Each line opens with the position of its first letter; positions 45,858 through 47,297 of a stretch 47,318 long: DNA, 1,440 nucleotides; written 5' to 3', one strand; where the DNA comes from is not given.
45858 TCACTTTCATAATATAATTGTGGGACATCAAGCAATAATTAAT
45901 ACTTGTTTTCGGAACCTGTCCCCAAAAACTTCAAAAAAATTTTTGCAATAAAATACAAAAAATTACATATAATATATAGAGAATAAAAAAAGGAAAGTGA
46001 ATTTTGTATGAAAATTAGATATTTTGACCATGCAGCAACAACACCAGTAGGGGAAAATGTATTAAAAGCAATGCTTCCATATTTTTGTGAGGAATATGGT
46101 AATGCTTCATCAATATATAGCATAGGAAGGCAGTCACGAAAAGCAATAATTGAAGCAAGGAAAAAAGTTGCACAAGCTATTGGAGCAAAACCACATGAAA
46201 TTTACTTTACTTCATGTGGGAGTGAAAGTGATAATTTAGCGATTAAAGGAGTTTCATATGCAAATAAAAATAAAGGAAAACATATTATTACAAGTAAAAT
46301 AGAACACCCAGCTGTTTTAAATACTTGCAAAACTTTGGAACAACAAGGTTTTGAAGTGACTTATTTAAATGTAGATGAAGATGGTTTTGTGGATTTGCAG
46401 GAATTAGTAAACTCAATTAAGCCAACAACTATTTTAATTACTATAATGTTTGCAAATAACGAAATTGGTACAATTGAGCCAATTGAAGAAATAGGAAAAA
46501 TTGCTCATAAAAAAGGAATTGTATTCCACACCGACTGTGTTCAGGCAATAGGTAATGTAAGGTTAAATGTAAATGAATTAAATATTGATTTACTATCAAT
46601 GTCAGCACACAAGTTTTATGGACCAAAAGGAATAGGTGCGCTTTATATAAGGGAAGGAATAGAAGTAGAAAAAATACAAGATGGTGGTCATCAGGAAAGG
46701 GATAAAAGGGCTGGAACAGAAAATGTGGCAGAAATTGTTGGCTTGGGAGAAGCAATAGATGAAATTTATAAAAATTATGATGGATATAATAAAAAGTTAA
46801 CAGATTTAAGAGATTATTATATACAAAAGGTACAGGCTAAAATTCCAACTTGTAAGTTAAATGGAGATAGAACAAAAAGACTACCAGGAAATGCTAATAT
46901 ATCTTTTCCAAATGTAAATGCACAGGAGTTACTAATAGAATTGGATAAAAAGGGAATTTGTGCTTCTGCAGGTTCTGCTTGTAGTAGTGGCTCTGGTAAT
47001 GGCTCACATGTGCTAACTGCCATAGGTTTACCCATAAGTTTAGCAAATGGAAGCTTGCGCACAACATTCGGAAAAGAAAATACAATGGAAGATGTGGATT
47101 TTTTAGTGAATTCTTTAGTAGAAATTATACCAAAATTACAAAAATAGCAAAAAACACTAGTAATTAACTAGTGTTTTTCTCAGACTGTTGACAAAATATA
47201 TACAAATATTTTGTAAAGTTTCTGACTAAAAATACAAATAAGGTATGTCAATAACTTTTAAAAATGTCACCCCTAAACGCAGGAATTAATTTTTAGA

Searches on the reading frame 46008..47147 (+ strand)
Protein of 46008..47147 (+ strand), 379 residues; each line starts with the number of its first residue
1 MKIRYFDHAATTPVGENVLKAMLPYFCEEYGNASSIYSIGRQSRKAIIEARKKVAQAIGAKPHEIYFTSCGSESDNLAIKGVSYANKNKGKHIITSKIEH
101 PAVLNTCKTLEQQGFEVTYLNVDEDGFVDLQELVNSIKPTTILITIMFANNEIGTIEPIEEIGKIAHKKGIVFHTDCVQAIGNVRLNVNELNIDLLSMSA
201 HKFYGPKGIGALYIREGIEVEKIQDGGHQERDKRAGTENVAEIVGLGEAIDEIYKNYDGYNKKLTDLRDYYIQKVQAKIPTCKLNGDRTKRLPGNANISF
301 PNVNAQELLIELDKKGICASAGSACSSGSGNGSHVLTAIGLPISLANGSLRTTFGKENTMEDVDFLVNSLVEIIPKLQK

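Call 67: find_encoding_contigs(protein=window:46008-47147:+, flank=10000, max_places=2)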
Protein window:46008-47147:+ (379 aa): 14 contigs read that carry it; 2 places shown.
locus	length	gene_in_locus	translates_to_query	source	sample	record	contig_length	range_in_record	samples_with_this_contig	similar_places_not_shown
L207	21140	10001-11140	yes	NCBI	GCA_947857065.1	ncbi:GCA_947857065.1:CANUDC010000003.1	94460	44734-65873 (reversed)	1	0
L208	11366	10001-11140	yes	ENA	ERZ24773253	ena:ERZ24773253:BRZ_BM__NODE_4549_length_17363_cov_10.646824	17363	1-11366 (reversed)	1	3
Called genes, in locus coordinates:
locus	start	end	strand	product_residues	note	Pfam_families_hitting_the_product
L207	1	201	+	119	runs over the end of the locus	PF02033:RBFA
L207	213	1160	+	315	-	PF01368:DHH, PF02272:DHHA1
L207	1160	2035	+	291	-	PF01509:TruB_N, PF16198:TruB_C_2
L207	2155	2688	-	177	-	PF00210:Ferritin (weak), PF02915:Rubrerythrin, PF21349:RUBY_RBDX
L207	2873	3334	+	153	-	PF00692:dUTPase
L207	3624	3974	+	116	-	PF05848:CtsR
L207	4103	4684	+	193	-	PF02151:UVR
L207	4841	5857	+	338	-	PF00217:ATP-gua_Ptrans, PF27454:McsB_C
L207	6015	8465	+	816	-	PF02861:Clp_N, PF05621:TniB (weak), PF00004:AAA, PF17871:AAA_lid_9, PF00004:AAA, PF07724:AAA_2, PF07728:AAA_5, PF10431:ClpB_D2-small, +10 more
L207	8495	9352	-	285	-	PF01545:Cation_efflux, PF16916:ZT_dimer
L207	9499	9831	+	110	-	-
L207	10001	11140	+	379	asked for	PF00266:Aminotran_5, PF01041:DegT_DnrJ_EryC1 (weak), PF01212:Beta_elim_lyase (weak)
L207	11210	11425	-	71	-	PF01381:HTH_3 (weak), PF12844:HTH_19 (weak), PF13443:HTH_26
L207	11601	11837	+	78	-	-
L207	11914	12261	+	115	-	PF01925:TauE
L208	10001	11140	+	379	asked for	PF00266:Aminotran_5, PF01041:DegT_DnrJ_EryC1 (weak), PF01212:Beta_elim_lyase (weak)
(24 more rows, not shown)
